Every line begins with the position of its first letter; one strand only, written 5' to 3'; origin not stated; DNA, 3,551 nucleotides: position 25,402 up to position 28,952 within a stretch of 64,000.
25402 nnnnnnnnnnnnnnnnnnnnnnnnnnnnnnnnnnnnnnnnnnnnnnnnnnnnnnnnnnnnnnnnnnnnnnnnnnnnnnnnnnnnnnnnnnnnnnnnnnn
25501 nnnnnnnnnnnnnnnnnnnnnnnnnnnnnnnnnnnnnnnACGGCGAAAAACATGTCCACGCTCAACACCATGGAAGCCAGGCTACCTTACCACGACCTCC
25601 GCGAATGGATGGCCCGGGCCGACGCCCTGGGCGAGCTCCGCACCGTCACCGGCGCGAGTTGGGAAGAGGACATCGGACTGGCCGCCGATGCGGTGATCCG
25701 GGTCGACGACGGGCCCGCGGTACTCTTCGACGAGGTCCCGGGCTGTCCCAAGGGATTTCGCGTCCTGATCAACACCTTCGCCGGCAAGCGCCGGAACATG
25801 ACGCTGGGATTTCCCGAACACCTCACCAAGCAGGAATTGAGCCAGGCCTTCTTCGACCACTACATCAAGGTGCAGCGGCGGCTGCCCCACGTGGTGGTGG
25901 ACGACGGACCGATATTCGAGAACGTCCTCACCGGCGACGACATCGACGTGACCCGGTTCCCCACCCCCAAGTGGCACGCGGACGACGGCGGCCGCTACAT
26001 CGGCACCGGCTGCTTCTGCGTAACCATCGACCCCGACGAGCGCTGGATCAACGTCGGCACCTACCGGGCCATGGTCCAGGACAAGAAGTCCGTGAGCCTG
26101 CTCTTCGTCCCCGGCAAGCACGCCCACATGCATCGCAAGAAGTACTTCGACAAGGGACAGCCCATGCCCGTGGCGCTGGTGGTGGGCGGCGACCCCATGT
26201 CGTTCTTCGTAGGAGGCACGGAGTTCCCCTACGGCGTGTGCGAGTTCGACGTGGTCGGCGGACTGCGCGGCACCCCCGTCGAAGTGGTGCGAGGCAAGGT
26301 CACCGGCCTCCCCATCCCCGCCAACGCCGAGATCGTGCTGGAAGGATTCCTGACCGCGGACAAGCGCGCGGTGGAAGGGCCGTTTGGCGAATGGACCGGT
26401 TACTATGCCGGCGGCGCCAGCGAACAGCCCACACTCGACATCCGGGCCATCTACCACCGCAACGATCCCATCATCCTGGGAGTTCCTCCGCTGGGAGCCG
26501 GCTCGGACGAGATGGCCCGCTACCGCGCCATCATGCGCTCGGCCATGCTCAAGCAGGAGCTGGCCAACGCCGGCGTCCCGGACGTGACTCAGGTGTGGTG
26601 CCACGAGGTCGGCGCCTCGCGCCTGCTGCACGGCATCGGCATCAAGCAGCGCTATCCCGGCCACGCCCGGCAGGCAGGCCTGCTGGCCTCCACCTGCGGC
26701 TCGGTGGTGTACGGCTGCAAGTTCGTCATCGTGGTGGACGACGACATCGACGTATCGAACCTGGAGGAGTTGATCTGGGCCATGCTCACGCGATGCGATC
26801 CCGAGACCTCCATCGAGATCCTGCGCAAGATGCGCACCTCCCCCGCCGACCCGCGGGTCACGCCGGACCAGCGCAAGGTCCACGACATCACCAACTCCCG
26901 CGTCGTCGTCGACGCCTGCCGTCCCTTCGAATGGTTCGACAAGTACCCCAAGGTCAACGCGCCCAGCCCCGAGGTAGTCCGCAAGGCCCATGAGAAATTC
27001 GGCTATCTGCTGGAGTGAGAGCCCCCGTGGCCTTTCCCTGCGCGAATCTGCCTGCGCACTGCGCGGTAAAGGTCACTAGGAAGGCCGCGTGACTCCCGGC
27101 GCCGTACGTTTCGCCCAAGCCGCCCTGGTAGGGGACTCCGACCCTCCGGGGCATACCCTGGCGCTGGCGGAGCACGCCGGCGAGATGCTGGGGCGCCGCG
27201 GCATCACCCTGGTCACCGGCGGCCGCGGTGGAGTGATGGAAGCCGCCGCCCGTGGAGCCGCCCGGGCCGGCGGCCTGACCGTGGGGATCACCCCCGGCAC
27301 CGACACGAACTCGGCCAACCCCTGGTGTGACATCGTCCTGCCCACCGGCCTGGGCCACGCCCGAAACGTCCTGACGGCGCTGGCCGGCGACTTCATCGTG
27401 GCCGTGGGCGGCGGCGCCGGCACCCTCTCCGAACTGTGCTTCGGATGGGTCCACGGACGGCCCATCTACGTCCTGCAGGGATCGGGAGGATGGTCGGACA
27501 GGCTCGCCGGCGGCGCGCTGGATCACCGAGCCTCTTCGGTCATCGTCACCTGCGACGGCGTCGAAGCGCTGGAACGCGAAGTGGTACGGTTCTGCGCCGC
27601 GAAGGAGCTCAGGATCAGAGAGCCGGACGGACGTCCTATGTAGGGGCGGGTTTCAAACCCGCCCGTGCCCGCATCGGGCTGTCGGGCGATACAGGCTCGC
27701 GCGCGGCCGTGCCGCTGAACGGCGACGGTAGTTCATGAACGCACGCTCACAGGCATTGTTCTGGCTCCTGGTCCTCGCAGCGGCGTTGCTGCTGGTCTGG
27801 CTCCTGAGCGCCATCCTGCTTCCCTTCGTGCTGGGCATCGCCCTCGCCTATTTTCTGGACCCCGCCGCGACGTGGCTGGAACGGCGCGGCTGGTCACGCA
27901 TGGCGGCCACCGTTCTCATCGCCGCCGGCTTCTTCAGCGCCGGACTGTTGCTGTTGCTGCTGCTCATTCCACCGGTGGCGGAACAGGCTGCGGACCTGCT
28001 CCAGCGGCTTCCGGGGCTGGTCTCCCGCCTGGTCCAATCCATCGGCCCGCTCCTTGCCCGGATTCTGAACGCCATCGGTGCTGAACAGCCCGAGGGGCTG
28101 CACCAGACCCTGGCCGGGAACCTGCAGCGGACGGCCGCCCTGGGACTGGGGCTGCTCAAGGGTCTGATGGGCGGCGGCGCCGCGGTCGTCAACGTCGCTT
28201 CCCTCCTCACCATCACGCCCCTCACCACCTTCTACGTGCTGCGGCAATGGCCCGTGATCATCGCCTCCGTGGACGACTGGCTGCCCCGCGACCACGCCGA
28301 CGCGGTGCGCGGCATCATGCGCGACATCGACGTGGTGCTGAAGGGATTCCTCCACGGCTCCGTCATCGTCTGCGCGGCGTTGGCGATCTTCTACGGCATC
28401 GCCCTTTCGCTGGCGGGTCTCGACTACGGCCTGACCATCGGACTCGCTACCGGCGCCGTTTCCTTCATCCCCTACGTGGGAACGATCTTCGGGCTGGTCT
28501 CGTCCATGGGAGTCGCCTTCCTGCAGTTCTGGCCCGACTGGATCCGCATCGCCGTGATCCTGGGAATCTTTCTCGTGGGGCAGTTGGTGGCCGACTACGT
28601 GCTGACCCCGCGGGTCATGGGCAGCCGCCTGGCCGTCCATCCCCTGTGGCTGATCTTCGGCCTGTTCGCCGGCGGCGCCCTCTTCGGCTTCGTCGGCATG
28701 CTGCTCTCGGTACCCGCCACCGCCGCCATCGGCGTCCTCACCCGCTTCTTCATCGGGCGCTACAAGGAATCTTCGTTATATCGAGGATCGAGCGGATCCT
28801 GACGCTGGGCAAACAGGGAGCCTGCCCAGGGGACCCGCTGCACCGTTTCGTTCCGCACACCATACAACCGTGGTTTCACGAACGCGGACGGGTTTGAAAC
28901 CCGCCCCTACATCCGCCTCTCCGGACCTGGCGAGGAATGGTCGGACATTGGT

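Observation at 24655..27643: Divergent IspH-like Fe-S protein, UbiD-family (de)carboxylase and TIGR00725/LOG-like protein in one tight cluster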

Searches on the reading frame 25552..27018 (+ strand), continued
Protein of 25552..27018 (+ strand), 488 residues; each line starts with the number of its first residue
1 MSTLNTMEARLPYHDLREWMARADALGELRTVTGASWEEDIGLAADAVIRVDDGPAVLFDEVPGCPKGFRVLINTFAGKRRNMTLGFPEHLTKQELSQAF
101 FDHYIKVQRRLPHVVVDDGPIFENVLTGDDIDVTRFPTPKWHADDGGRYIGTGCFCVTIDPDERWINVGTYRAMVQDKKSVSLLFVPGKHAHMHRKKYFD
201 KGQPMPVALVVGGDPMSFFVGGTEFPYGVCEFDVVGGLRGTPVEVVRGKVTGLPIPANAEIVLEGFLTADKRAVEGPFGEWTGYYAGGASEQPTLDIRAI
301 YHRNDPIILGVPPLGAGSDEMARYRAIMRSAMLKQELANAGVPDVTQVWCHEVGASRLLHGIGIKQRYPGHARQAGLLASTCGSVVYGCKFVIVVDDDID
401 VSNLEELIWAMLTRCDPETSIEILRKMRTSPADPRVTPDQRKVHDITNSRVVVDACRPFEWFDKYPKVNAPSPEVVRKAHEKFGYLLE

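Call 68: search_protein_families(library=ncbifam, proteins=[L092:5180-6481:-, L092:6986-7816:-, L092:2299-4668:-, L092:10522-11970:-, L093:4619-5686:-, L093:3233-4603:-, L093:2161-3087:-], max_evalue=0.00001)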
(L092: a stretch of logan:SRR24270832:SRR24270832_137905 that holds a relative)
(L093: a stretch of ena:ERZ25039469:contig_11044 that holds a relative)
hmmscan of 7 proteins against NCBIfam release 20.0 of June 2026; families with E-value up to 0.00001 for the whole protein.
L092:5180-6481:- (433 aa): 9 families
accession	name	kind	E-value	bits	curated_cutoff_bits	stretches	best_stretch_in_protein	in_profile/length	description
NF041878.1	paak_haloarch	equivalog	3.8e-76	256.4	700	1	11-429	5-422/427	phenylacetate--CoA ligase PaaK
TIGR02155.1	PA_CoA_ligase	equivalog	2.1e-65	220.9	646.3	1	19-431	8-419/422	phenylacetate--CoA ligase PaaK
NF053551.1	FlxY_rubin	equivalog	5.5e-47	160.4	520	1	19-424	9-409/424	flexirubin biosynthesis putative acyl-CoA ligase FlxY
NF045666.1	DVU1553_fam_AMP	equivalog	1.1e-43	149.5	300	1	12-329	16-325/331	DVU_1553 family AMP-dependent CoA ligase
NF041217.1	BagE_FevW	exception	2.6e-36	125.5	800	1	51-429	36-401/424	bagremycin/ferroverdin synthetase BagE/FevW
TIGR03335.1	F390_ftsA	equivalog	1.3e-24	86.7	458.7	1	15-326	10-321/445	coenzyme F390 synthetase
TIGR02304.1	aden_form_hyp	equivalog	1.1e-07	31.3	251.9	1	171-368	177-364/430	F390 synthetase-related protein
NF053567.1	HBDA_AROS1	equivalog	1.4e-07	30.3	1000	0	97-220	179-297/523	3-hydroxybenzoate--CoA ligase HbdA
TIGR01733.1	AA-adenyl-dom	subfamily_domain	2.9e-07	29.6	317.4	0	44-252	74-276/409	amino acid adenylation domain-containing protein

L092:6986-7816:- (276 aa): 8 families
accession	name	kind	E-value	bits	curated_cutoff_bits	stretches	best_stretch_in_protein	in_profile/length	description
TIGR01505.1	tartro_sem_red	equivalog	1.1e-40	139.7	340.75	1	4-263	2-260/291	2-hydroxy-3-oxopropionate reductase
NF008592.0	PRK11559.1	equivalog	2e-37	129.1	397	1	3-263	4-263/296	2-hydroxy-3-oxopropionate reductase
TIGR01692.1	HIBADH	equivalog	1.7e-36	126.1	291.6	1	6-208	1-203/288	3-hydroxyisobutyrate dehydrogenase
NF043037.1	ThreonDh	equivalog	2.3e-31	109.3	350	1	3-261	4-262/297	L-threonate dehydrogenase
NF012005.0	PRK15461.1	equivalog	4.5e-30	104.8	348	1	1-260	1-260/298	sulfolactaldehyde 3-reductase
NF011633.0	PRK15059.1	equivalog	7e-25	87.8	451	1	4-260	3-257/292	2-hydroxy-3-oxopropionate reductase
NF007161.0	PRK09599.1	subfamily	1e-12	47.9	271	1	4-176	3-178/302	NADP-dependent phosphogluconate dehydrogenase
TIGR00872.1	gnd_rel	equivalog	3.1e-09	36.5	297.2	1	4-177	3-177/299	phosphogluconate dehydrogenase (NAD(+)-dependent, decarboxylating)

L092:2299-4668:- (789 aa): 13 families
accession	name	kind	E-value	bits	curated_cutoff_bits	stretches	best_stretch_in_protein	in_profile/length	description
TIGR03194.1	4hydrxCoA_A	equivalog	1.4e-253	843.7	994.55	1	13-757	1-746/746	4-hydroxybenzoyl-CoA reductase subunit alpha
NF043082.1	XdhA_XDHase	equivalog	4.1e-165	551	780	1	9-757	1-752/758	xanthine dehydrogenase subunit XdhA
NF007426.0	PRK09970.1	equivalog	3.8e-160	534.5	916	1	7-756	4-754/761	xanthine dehydrogenase molybdenum-binding subunit XdhA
TIGR03196.1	pucD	equivalog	1.2e-132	443.9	783.65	1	8-753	2-754/763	xanthine dehydrogenase subunit D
NF041018.1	glyceraldDH_alpha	equivalog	1.4e-118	397.3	790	1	8-753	2-740/741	glyceraldehyde dehydrogenase subunit alpha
NF040766.1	CODH_aero_grp5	exception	2.6e-114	383.1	950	1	8-753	4-781/785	aerobic carbon-monoxide dehydrogenase large subunit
TIGR03311.1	Se_dep_XDH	equivalog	5.1e-105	352.3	830.45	2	6-545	159-682/848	selenium-dependent xanthine dehydrogenase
TIGR03313.1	Se_sel_red_Mo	hypoth_equivalog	3.6e-103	346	1101.9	2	150-758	349-950/951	molybdopterin-dependent oxidoreductase Mo/Fe-S-binding subunit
NF045668.1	pterin_aldehy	equivalog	1.8e-93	314.2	1100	1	5-757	171-904/905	molybdopterin-dependent aldehyde oxidoreductase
TIGR02965.1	xanthine_xdhB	equivalog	9.8e-89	298.4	849.5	1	20-756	12-753/758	xanthine dehydrogenase molybdopterin binding subunit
TIGR02416.1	CO_dehy_Mo_lg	equivalog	1.6e-87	294.5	991.15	1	24-753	8-767/770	aerobic carbon-monoxide dehydrogenase large subunit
NF041671.1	peri_hyde_PaoC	equivalog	6.9e-82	276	1180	1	7-757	16-731/735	aldehyde oxidoreductase molybdenum-binding subunit PaoC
TIGR02969.1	mam_aldehyde_ox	subfamily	4.4e-51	173.5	1912.3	1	8-698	575-1237/1330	aldehyde oxidase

L092:10522-11970:- (482 aa): 0 families

L093:4619-5686:- (355 aa): 0 families

L093:3233-4603:- (456 aa): 7 families
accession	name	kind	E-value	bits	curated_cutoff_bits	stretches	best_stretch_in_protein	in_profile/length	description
TIGR00148.1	TIGR00148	subfamily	1.3e-106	356.9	244.85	1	5-427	1-438/438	UbiD family decarboxylase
NF041204.1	VdcC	exception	1.9e-88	297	650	1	3-429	2-440/467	non-oxidative hydroxyarylic acid decarboxylases subunit C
TIGR03701.1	mena_SCO4490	equivalog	3.6e-64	217.1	495.9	2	94-408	106-422/433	menaquinone biosynthesis decarboxylase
NF008175.0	PRK10922.1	equivalog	1.1e-43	149.5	788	1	94-426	119-457/497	4-hydroxy-3-polyprenylbenzoate decarboxylase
TIGR02724.1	phenyl_P_beta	equivalog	1e-40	139.6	468.95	1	4-445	2-462/472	phenylphosphate carboxylase subunit beta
NF041219.1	BagN_FevL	exception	1.1e-36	126.5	1000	1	3-390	18-432/502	bagremycin/ferroverdin biosynthesis UbiD family decarboxylase BagN/FevL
TIGR02723.1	phenyl_P_alpha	equivalog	1.5e-34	119.5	564.6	1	70-415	73-429/485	phenylphosphate carboxylase subunit alpha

L093:2161-3087:- (308 aa): 2 families
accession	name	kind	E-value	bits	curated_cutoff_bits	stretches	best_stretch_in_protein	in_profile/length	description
TIGR01728.1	SsuA_fam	subfamily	5.6e-11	42.2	163.5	1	6-254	1-247/290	aliphatic sulfonate ABC transporter substrate-binding protein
TIGR02122.1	TRAP_TAXI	subfamily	2.6e-06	26.5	84.35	1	9-163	41-196/320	TAXI family TRAP transporter solute-binding subunit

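Call 69: find_encoding_contigs(protein=P0419, flank=8000, max_places=2)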
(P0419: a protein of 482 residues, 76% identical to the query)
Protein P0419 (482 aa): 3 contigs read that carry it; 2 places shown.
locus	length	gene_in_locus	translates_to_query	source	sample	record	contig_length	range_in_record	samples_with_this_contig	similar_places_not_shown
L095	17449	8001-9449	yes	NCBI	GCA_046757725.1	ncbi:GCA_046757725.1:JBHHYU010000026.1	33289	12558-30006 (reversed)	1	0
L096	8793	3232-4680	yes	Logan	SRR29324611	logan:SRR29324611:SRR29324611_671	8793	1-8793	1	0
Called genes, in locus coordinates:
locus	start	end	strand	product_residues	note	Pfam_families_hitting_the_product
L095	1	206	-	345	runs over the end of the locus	-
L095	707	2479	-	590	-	PF02776:TPP_enzyme_N, PF00205:TPP_enzyme_M, PF02775:TPP_enzyme_C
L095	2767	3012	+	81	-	PF21742:DUF6868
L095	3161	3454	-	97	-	PF12441:CopG_antitoxin (weak), PF14384:BrnA_antitoxin (weak)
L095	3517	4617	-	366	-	PF08240:ADH_N, PF00107:ADH_zinc_N, PF13602:ADH_zinc_N_2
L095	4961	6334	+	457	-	PF03972:MmgE_PrpD_N, PF19305:MmgE_PrpD_C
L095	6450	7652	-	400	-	PF07690:MFS_1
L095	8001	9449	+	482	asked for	PF20695:UbiD_N, PF01977:UbiD, PF20696:UbiD_C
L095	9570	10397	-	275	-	PF00378:ECH_1, PF16113:ECH_2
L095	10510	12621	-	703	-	PF02629:CoA_binding (faint), PF13380:CoA_binding_2, PF13607:Succ_CoA_lig, PF13549:ATP-grasp_5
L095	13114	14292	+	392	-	PF02515:CoA_transf_3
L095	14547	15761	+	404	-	PF02771:Acyl-CoA_dh_N, PF02770:Acyl-CoA_dh_M, PF00441:Acyl-CoA_dh_1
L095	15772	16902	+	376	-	PF02771:Acyl-CoA_dh_N, PF02770:Acyl-CoA_dh_M, PF00441:Acyl-CoA_dh_1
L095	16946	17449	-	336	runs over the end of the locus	PF01547:SBP_bac_1, PF13531:SBP_bac_11, PF13343:SBP_bac_6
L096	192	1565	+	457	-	PF03972:MmgE_PrpD_N, PF19305:MmgE_PrpD_C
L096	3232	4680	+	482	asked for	PF20695:UbiD_N, PF01977:UbiD, PF20696:UbiD_C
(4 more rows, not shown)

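Call 75: search_protein_families(library=pfam, proteins=[L092:12122-13816:-], max_evalue=0.001)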
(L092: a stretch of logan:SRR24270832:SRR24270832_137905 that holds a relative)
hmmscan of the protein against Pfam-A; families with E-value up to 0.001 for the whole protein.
L092:12122-13816:- (564 aa): 6 families
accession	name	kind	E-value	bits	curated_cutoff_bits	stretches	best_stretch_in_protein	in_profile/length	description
PF04389.22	Peptidase_M28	-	1.8e-40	139.2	21.3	1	163-360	1-191/193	Peptidase family M28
PF13180.12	PDZ_2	-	2.4e-15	57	27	2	466-556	1-80/80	PDZ domain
PF17820.7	PDZ_6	-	1.9e-13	50.4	27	1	399-451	3-54/54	PDZ domain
PF00595.29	PDZ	-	2.5e-11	44.3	23.2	1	380-449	11-80/81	PDZ domain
PF02225.27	PA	-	1.6e-07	31.8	23.9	1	12-115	16-94/95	PA domain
PF01546.33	Peptidase_M20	-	1.2e-06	29.1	24.6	1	201-262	31-96/206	Peptidase family M20/M25/M40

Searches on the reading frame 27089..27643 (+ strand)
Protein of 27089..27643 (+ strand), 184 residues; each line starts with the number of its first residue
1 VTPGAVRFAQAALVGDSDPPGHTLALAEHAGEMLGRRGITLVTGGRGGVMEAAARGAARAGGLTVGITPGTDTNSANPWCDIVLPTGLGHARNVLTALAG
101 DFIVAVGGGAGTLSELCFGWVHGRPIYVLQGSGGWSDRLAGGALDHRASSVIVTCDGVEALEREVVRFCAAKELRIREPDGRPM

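Call 3: search_protein_families(library=pfam, proteins=[window:27089-27643:+], max_evalue=0.01)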
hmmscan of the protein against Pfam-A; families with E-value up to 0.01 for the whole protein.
window:27089-27643:+ (184 aa): 4 families
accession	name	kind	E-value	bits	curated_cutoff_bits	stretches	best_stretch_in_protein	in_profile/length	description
PF18306.6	LDcluster4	-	1.3e-37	129.2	26.3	1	13-135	6-125/151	SLOG cluster4 family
PF18171.6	LSDAT_prok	-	5.5e-06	26.2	25.4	1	99-159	123-182/195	SLOG in TRPM, prokaryote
PF03641.19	Lysine_decarbox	-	3.7e-05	24.4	27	1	50-116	1-69/131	Possible lysine decarboxylase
PF02481.21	DNA_processg_A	-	0.0012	18.6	29.6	1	10-69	46-105/212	DNA recombination-mediator protein A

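Call 4: search_protein_families(library=ncbifam, proteins=[window:27089-27643:+], max_evalue=0.01)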
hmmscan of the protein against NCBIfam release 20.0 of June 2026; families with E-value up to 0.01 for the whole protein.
window:27089-27643:+ (184 aa): 3 families
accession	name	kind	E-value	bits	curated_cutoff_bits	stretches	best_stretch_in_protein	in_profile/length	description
TIGR00725.1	TIGR00725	hypoth_equivalog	2.9e-33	114.6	106.9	1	10-145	3-137/159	TIGR00725 family protein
TIGR00730.1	TIGR00730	subfamily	1.1e-11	44.8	96.35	1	25-117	19-114/178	TIGR00730 family Rossman fold protein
NF058542.1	CtkRMPhLog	equivalog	3.6e-08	33.6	300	1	22-123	16-120/177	cytokinin riboside 5'-monophosphate phosphoribohydrolase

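Call 25: search_solved_structures(query=window:27089-27643:+, max_evalue=0.01, show_alignments=2)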
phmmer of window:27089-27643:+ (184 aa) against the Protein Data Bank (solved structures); distinct sequences matched with E-value up to 0.01: 16.
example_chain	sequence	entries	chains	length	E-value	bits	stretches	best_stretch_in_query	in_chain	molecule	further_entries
6y01_AAA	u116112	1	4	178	3.5e-21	78.8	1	24-130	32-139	p450 cytochrome, putative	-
1rcu_A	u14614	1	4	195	4.5e-21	78.5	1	26-146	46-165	conserved hypothetical protein VT76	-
2iz5_A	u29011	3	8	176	7.4e-20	74.5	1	15-132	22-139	MOCO CARRIER PROTEIN | MOLYBDENUM COFACTOR CARRIER PROTEIN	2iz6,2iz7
1weh_A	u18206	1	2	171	9.6e-11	44.8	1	29-121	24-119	Conserved hypothetical protein TT1887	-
5zbj_A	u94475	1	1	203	3.1e-08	36.6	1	29-148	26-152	Putative cytokinin riboside 5'-monophosphate phosphoribohydrolase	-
1wek_A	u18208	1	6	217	3.3e-08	36.6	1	28-117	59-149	hypothetical protein TT1465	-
3qua_A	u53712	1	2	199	1.2e-07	34.7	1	22-160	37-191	Putative uncharacterized protein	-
5wq3_A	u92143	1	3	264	2.4e-07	33.7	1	29-116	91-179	Cytokinin riboside 5'-monophosphate phosphoribohydrolase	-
5zbk_A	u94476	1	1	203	2.5e-07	33.7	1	29-149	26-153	Putative cytokinin riboside 5'-monophosphate phosphoribohydrolase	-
7w2i_B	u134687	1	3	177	3.7e-07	33.1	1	21-123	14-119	Cytokinin riboside 5'-monophosphate phosphoribohydrolase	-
7w2i_A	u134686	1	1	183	3.9e-07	33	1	21-123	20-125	Cytokinin riboside 5'-monophosphate phosphoribohydrolase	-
5zi9_A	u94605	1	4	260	5e-07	32.7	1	29-117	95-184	Cytokinin riboside 5'-monophosphate phosphoribohydrolase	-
9us2_A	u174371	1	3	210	3.7e-06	29.9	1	19-117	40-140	Cytokinin riboside 5'-monophosphate phosphoribohydrolase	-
3sbx_A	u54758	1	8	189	6.1e-06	29.1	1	22-123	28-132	Putative uncharacterized protein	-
5its_A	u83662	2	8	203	0.00083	22.2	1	34-137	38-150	Cytokinin riboside 5'-monophosphate phosphoribohydrolase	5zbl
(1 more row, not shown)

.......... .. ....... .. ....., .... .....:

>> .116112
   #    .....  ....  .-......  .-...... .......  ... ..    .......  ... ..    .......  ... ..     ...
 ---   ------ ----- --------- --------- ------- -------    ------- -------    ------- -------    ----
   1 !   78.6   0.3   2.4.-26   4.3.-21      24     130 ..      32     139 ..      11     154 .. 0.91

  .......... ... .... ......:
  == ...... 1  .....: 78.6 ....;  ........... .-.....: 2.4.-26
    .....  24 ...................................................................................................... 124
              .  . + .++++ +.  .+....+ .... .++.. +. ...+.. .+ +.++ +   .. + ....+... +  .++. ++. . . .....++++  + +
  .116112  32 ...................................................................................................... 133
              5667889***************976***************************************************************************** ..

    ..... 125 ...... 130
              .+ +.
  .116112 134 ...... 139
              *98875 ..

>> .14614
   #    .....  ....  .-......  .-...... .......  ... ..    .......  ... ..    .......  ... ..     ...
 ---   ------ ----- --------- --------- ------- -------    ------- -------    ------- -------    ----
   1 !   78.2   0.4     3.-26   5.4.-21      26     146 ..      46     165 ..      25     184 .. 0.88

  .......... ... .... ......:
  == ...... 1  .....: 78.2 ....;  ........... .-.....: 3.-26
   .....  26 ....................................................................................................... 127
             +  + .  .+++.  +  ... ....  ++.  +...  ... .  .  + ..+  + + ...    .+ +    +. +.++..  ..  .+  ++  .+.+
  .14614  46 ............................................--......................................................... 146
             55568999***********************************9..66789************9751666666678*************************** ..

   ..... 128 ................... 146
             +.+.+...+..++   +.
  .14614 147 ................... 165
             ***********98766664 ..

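Call 92: predict_structure(protein=window:27089-27643:+)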
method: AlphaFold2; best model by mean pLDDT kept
length: 184 residues; sequences in the alignment: 1
mean_pLDDT: 42.4   pTM: 0.41
mean pLDDT of the five models: 42.4, 41.5, 39.3, 38.1, 37.9
residues with pLDDT >= 90: 0; 70-90: 11; 50-70: 37; < 50: 136
segments of 3 or more residues with pLDDT < 50: 1-9, 11-19, 68-184
pLDDT, mean of each block of 10 residues (from residue 1): 37 46 70 66 58 67 51 36 34 29 31 31 33 32 30 36 45 36 33
secondary structure, 60 per line:
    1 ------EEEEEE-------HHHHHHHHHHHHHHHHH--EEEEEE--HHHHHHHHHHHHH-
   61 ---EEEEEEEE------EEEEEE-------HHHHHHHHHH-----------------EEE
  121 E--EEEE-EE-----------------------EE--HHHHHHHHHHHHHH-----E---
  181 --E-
elements in order: E7-12 H20-36 E39-44 H47-59 E64-71 E78-83 H91-100 E118-121 E124-127 H158-171

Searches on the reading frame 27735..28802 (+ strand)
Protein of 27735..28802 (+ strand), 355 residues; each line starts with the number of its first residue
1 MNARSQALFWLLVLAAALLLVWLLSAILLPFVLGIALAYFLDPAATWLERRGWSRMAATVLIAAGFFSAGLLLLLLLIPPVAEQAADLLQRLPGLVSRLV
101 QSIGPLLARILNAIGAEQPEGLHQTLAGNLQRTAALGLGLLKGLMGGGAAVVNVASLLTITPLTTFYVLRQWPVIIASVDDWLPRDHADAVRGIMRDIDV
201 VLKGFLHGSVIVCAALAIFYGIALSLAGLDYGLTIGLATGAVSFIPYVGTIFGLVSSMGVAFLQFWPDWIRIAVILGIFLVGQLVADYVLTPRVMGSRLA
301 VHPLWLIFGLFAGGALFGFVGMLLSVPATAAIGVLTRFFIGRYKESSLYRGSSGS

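Call 3: search_protein_families(library=pfam, proteins=[window:27735-28802:+], max_evalue=0.01)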
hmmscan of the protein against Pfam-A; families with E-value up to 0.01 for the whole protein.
window:27735-28802:+ (355 aa): 1 family
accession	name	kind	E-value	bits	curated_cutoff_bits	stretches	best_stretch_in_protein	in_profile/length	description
PF01594.21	AI-2E_transport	-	8.4e-53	180.1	34.3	1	10-335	4-322/327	AI-2E family transporter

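Call 4: search_protein_families(library=ncbifam, proteins=[window:27735-28802:+], max_evalue=0.01)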
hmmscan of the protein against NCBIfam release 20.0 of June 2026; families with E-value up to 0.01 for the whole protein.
window:27735-28802:+ (355 aa): 3 families
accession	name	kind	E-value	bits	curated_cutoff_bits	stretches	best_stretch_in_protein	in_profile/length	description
NF045801.1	efflux_ABUW_0982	equivalog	8e-43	146.8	675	1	8-351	9-355/392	chloramphenicol efflux transporter CxpE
TIGR02872.1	spore_ytvI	equivalog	3.9e-31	108.7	198.15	1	8-326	3-326/341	sporulation integral membrane protein YtvI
NF008930.0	PRK12287.1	subfamily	9.4e-11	41.9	318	1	18-332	24-321/344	AI-2E family transporter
